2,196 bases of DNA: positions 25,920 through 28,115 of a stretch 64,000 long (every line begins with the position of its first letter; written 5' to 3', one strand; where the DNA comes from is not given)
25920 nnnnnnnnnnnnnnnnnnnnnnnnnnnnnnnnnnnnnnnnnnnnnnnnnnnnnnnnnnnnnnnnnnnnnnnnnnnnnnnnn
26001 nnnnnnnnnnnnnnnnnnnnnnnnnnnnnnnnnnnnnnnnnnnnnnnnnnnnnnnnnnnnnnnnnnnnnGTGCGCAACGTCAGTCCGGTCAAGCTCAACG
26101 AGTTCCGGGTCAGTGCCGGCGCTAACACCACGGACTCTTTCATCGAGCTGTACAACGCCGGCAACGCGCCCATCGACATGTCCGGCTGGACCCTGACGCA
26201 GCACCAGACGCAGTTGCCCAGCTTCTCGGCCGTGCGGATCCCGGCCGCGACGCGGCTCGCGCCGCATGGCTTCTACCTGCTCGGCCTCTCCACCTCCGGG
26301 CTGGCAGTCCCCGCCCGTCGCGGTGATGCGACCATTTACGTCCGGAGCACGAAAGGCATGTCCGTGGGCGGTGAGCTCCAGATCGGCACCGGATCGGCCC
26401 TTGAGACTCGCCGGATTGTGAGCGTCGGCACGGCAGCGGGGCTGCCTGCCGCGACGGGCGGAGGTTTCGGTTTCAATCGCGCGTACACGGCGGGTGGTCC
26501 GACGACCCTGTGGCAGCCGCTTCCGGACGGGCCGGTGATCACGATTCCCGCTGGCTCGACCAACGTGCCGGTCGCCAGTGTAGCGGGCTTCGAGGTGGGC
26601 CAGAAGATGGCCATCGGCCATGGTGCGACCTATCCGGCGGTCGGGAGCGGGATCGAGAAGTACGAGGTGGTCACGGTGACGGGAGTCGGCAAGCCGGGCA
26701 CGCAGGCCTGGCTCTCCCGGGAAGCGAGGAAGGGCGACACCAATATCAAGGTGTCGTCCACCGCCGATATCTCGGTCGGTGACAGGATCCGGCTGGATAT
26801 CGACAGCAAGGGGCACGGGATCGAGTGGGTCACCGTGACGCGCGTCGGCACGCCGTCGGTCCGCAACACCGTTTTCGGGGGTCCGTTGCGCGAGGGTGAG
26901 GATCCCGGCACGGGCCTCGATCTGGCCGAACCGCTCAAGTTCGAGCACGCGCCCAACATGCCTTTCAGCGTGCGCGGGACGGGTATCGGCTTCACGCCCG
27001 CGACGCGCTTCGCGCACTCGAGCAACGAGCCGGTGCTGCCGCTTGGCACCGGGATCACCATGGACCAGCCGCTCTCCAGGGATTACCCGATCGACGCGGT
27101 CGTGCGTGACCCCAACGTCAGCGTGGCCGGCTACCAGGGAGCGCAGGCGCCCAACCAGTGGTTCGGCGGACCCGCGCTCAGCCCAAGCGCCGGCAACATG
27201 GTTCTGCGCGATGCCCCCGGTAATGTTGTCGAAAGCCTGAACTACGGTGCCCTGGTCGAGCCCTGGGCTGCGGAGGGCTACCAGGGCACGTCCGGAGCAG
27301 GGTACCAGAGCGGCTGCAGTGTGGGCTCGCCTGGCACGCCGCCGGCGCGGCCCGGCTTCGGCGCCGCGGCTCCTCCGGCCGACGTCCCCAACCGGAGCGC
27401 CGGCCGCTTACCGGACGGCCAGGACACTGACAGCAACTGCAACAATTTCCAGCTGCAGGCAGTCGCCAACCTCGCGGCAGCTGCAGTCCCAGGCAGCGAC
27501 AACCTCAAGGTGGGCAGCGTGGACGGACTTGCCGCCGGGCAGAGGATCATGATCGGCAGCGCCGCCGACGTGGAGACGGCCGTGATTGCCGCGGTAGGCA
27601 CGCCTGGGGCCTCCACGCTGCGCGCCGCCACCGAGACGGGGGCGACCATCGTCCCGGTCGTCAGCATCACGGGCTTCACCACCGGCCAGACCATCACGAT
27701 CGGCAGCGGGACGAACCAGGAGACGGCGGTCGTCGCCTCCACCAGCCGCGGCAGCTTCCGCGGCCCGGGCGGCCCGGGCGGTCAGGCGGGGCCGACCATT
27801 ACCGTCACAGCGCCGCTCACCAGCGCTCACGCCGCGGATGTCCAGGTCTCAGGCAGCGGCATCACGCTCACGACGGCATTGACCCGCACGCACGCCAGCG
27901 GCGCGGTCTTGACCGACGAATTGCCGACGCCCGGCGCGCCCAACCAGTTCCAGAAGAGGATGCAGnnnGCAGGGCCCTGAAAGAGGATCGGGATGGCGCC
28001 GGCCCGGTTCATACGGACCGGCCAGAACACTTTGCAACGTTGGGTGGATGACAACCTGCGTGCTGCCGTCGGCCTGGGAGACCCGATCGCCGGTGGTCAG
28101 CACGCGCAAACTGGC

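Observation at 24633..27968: Bacterial GH54 arabinofuranosidase whose CBM42 is replaced by a lamin-tail-like domain apparently split by repeated modules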

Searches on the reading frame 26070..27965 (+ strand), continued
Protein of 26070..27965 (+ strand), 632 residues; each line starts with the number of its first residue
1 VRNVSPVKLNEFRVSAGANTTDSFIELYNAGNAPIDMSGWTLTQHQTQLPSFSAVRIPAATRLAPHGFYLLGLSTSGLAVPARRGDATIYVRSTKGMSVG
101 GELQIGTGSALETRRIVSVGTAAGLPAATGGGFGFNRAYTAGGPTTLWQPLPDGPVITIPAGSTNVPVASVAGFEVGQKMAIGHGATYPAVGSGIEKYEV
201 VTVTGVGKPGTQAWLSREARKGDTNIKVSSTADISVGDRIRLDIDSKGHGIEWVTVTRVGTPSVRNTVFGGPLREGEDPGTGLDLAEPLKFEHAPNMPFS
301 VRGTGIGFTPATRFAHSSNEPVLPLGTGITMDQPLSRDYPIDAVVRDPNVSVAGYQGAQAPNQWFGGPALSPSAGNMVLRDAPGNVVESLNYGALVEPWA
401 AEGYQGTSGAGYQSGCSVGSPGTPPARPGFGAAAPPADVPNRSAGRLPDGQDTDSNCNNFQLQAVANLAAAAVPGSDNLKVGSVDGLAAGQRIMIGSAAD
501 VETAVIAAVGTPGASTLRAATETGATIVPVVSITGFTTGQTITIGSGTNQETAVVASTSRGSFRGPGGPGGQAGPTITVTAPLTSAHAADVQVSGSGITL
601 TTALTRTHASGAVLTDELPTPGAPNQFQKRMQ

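Call 22: search_protein_families(library=pfam, proteins=[P0024, P0010, P0060, P0012], max_evalue=1)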
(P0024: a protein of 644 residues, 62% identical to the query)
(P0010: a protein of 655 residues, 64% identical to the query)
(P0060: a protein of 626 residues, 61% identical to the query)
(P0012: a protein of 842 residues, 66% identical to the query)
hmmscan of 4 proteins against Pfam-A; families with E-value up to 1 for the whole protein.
P0024 (644 aa): 5 families
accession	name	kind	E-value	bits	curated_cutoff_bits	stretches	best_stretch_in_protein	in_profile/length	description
PF00932.25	LTD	-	2.7e-11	44.3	34.3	1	17-128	5-102/109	Lamin Tail Domain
PF01052.25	FliMN_C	-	1.1e-07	32.1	23.8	1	233-263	8-38/73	Type III flagellar switch regulator (C-ring) FliN C-term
PF22583.2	UPF0425_C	-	0.096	12.9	27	1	206-236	30-60/70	UPF0425 C-terminal domain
PF11518.13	DUF3221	-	0.15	12.8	26.4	0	243-264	42-63/82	Protein of unknown function (DUF3221)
PF24149.1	K1-lyase_Rider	-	0.56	11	27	0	232-275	4-48/89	K1 capsule-specific polysaccharide lyase, Rider domain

P0010 (655 aa): 5 families
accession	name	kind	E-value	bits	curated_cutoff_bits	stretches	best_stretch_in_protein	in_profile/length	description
PF00932.25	LTD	-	5.6e-11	43.2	34.3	1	33-105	5-72/109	Lamin Tail Domain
PF01052.25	FliMN_C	-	8.3e-06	26.1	23.8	0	245-272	11-38/73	Type III flagellar switch regulator (C-ring) FliN C-term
PF11518.13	DUF3221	-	0.028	15.2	26.4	0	252-273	42-63/82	Protein of unknown function (DUF3221)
PF19769.4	CPxCG_zf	-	0.13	12.5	27.2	0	240-290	47-91/183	CPxCG-related zinc finger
PF24203.1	Phage_ProQ_C_like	-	0.65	11.1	27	1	260-291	5-35/112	Phage ProQ C-terminal-like domain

P0060 (626 aa): 7 families
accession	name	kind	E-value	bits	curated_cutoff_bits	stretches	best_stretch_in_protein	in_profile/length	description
PF00932.25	LTD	-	9.4e-11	42.5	34.3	1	5-78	6-72/109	Lamin Tail Domain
PF01052.25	FliMN_C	-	3.8e-06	27.2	23.8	1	216-248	6-38/73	Type III flagellar switch regulator (C-ring) FliN C-term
PF19264.4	DUF5907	-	0.014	16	27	0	458-500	33-76/80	Repeat of unknown function (DUF5907)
PF24353.1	DUF7513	-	0.11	12.8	27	0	219-249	37-67/81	Domain of unknown function (DUF7513)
PF22583.2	UPF0425_C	-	0.11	12.7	27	1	198-226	37-65/70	UPF0425 C-terminal domain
PF24149.1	K1-lyase_Rider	-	0.49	11.2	27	1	216-248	3-35/89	K1 capsule-specific polysaccharide lyase, Rider domain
PF19954.5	EAD10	-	0.64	10.5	24.1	0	223-245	41-63/77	Effector-associated domain 10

P0012 (842 aa): 6 families
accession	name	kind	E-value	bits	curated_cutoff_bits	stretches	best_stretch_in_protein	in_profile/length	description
PF09206.18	ArabFuran-catal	-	3.5e-31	108.9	25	1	2-121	199-314/315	Alpha-L-arabinofuranosidase B, catalytic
PF00932.25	LTD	-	5.7e-08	33.5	34.3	1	243-326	5-74/109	Lamin Tail Domain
PF10633.15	NPCBM_assoc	-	1.3e-07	32.1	24.4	1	144-212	2-64/78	NPCBM-associated, NEW3 domain of alpha-galactosidase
PF01052.25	FliMN_C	-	3.9e-06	27.1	23.8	0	441-468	11-38/73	Type III flagellar switch regulator (C-ring) FliN C-term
PF02883.26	Alpha_adaptinC2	-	0.05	14.3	27.6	1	152-235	29-107/111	Adaptin C-terminal domain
PF22583.2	UPF0425_C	-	0.18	12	27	1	419-446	38-65/70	UPF0425 C-terminal domain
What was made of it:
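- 26715..26858 (+): A_c: A half of the innermost barrel of array 1 (aa 695-742). In homologues this module draws the weak PF24149 K1-lyase_Rider and PF01052 hits (call 22).
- On K1-lyase Rider domain (PF24149) / tailspike insertion barrel: Homologues: E~0.5 (call 22).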

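Call 56: find_related_loci(query=A1, collection=genome_contigs, flank=6000)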
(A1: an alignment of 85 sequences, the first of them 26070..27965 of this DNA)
Query A1 (632 aa) in genome_contigs; peptide patterns used: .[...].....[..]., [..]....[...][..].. (x = any residue, [..] = any of these).
598 stretches matched a pattern (row limit reached: there are more); 574 encode a relative of the query (tblastn E <= 1e-3); the best 80 are kept; 80 distinct loci.
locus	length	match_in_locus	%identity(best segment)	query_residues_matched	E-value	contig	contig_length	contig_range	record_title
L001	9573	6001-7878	65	1-630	0e+0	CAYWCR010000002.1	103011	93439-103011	MAG TPA_asm: uncultured Bacteroidales bacterium isolate binchicken_co259_28 genome assembly, contig: NODE_29_length_1030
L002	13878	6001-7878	68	1-629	0e+0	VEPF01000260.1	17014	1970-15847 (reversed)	MAG: Gemmatimonadetes bacterium isolate MnB_13 Mn-Gemmatimonadetes-2_1304, whole genome shotgun sequence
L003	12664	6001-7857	66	1-627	0e+0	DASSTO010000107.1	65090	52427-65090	MAG TPA_asm: Longimicrobiaceae bacterium isolate SMAG_U543 k141_302337, whole genome shotgun sequence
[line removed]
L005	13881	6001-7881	63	1-630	0e+0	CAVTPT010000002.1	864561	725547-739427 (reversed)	MAG: uncultured Bacteroidales bacterium isolate MFD00905.bin.1.120 genome assembly, contig: contig_18635, whole genome s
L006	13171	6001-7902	64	1-632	0e+0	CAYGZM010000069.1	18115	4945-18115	MAG TPA_asm: uncultured Pirellulales bacterium isolate ERP119294_co1_448 genome assembly, contig: NODE_3862_length_18115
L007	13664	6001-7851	65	1-625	0e+0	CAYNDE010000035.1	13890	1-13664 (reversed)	MAG TPA_asm: uncultured Pirellulales bacterium isolate binchicken_co34_157 genome assembly, contig: NODE_7395_length_138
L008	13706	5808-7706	63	1-632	0e+0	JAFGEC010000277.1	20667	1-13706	MAG: candidate division KSB1 bacterium isolate Zod_Metabat.1209 k87_4004228, whole genome shotgun sequence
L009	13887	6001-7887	64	1-630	0e+0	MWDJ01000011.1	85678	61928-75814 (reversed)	MAG: Bacteroidetes bacterium ADurb.Bin145 BWX96_contig000011, whole genome shotgun sequence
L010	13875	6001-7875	62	1-630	0e+0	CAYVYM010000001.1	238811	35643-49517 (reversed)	MAG TPA_asm: uncultured Rikenella sp. isolate SRP217488_co1_217 genome assembly, contig: NODE_3_length_238811_cov_7.5552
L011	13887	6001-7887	58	2-631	0e+0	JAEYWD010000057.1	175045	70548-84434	MAG: Bacteroidetes bacterium isolate OH_CBlB_256 k127_2734079, whole genome shotgun sequence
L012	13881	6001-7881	62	1-630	0e+0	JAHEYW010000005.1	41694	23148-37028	MAG: Bacteroidales bacterium isolate nzgw137 NODE_1248_length_41695_cov_3.113388, whole genome shotgun sequence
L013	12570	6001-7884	60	1-631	0e+0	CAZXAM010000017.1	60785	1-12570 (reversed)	MAG TPA_asm: uncultured Rikenellaceae bacterium isolate SRP192927_co7_131 genome assembly, contig: NODE_646_length_60785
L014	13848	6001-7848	60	1-630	0e+0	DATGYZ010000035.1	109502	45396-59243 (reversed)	MAG TPA_asm: Bacteroidales bacterium isolate SMAG_U10650 k141_518570, whole genome shotgun sequence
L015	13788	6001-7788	63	1-629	0e+0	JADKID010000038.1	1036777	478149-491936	MAG: Bryobacterales bacterium isolate Skiv_18-Q3-R9-52_BATAC.396 tig00287404-10-10361150, whole genome shotgun sequence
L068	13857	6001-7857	56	1-627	0e+0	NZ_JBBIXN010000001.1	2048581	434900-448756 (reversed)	Maribellus mangrovi strain FJH33 NODE_1_length_2048581_cov_169.047041, whole genome shotgun sequence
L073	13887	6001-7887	56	1-627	0e+0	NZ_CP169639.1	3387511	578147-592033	Flagellimonas sp. GZD32 chromosome, complete genome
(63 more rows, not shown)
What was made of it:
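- Tried and rejected: The best relatives are Gemmatimonadota, Planctomycetota and Longimicrobiaceae MAGs (call 56).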

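Call 69: search_protein_families(library=pfam, proteins=[L073:1083-2735:+, L073:2765-4381:+, L073:4528-7896:+, L073:8208-9086:+, L073:9095-10105:+, L073:10112-11914:+, L073:11925-13262:+, L068:7990-8877:-, L068:10642-11949:+, L068:12913-13764:-], max_evalue=0.00001)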
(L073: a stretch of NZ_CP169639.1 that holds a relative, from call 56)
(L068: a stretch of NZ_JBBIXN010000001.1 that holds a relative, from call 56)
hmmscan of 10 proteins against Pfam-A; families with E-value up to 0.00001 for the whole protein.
L073:1083-2735:+ (551 aa): 3 families
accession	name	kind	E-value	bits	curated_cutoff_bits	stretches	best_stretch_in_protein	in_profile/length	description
PF00135.34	COesterase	-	8.7e-90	302.5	27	1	42-532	3-508/515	Carboxylesterase family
PF20434.5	BD-FAE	-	4e-09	36.7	26.8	1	138-239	10-100/215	BD-FAE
PF07859.19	Abhydrolase_3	-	9.3e-09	35.8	25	0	206-252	49-95/210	alpha/beta hydrolase fold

L073:2765-4381:+ (539 aa): 3 families
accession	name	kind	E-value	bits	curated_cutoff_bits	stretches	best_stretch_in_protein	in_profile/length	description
PF00135.34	COesterase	-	3.4e-91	307.2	27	1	35-521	4-506/515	Carboxylesterase family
PF20434.5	BD-FAE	-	1.9e-07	31.3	26.8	1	130-246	10-114/215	BD-FAE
PF07859.19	Abhydrolase_3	-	2.2e-07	31.3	25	0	199-241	50-92/210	alpha/beta hydrolase fold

L073:4528-7896:+ (1123 aa): 2 families
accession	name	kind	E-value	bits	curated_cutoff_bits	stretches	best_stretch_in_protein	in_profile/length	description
PF09206.18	ArabFuran-catal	-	8.2e-111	370.5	25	1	42-374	1-315/315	Alpha-L-arabinofuranosidase B, catalytic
PF00932.25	LTD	-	2.6e-10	41.1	34.3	1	495-566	5-71/109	Lamin Tail Domain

L073:8208-9086:+ (293 aa): 4 families
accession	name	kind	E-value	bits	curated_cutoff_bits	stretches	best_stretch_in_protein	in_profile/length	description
PF20434.5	BD-FAE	-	4.7e-47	160.7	26.8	2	66-190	1-127/215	BD-FAE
PF07859.19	Abhydrolase_3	-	1.2e-20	74.6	25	1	82-173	1-91/210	alpha/beta hydrolase fold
PF00135.34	COesterase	-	1.5e-11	44.4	27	1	24-179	45-209/515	Carboxylesterase family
PF00326.27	Peptidase_S9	-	1.4e-10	41.5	22.6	0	217-292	134-211/213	Prolyl oligopeptidase family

L073:9095-10105:+ (337 aa): 1 family
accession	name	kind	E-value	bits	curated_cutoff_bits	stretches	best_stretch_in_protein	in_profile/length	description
PF04616.20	Glyco_hydro_43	-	3.1e-41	142.1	32.2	1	35-333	10-288/288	Glycosyl hydrolases family 43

L073:10112-11914:+ (601 aa): 2 families
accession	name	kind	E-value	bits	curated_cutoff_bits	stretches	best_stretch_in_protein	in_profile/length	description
PF08530.16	PepX_C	-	4.3e-40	138.4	22.5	1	382-568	1-177/217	X-Pro dipeptidyl-peptidase C-terminal non-catalytic domain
PF02129.25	Peptidase_S15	-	9.8e-38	130.8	23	1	68-352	1-261/262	X-Pro dipeptidyl-peptidase (S15 family)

L073:11925-13262:+ (446 aa): 1 family
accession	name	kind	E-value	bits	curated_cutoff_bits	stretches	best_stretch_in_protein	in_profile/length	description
PF00144.29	Beta-lactamase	-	1.4e-52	179.3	27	1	51-424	1-313/329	Beta-lactamase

L068:7990-8877:- (296 aa): 0 families

L068:10642-11949:+ (436 aa): 4 families
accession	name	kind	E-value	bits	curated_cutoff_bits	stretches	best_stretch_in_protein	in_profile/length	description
PF02450.21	LCAT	-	7.6e-13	48.9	21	1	68-223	69-207/392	Lecithin:cholesterol acyltransferase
PF06028.17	DUF915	-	2.9e-08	33.8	22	1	133-181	103-149/255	Alpha/beta hydrolase of unknown function (DUF915)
PF05057.20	DUF676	-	4.7e-06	26.7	20.3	0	124-182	76-132/217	Putative serine esterase (DUF676)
PF07819.20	PGAP1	-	5.3e-06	26.8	24.3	1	110-178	71-132/233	PGAP1-like alpha/beta domain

L068:12913-13764:- (284 aa): 4 families
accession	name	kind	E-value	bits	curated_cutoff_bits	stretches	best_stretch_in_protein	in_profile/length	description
PF14321.11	DUF4382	-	4.9e-28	98.5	25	1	39-176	2-129/136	Domain of unknown function (DUF4382)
PF13620.12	CarboxypepD_reg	-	4.5e-18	65.8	32.3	1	203-281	2-81/82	Carboxypeptidase regulatory-like domain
PF13715.12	CarbopepD_reg_2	-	5.8e-06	26.7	32.2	0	203-282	1-77/88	CarboxypepD_reg-like domain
PF17210.9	SdrD_B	-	8.5e-06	26.4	29.7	0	207-265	16-76/112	SdrD B-like domain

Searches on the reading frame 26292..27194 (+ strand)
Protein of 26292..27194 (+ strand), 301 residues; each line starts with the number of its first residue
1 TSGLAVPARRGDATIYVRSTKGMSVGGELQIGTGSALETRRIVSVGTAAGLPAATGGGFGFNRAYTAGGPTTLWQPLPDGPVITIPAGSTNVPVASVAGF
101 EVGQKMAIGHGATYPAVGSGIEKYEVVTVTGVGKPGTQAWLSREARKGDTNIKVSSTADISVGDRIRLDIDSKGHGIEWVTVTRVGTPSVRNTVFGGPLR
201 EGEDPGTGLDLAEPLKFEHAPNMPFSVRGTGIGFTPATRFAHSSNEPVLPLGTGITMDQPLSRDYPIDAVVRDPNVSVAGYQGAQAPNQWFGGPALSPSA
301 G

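Call 8: search_protein_families(library=pfam, proteins=[window:26292-27194:+], max_evalue=10)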
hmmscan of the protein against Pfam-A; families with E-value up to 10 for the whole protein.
window:26292-27194:+ (301 aa): 1 family
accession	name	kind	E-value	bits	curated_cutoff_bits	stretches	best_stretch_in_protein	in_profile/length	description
PF22583.2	UPF0425_C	-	0.98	9.7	27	1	121-138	37-54/70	UPF0425 C-terminal domain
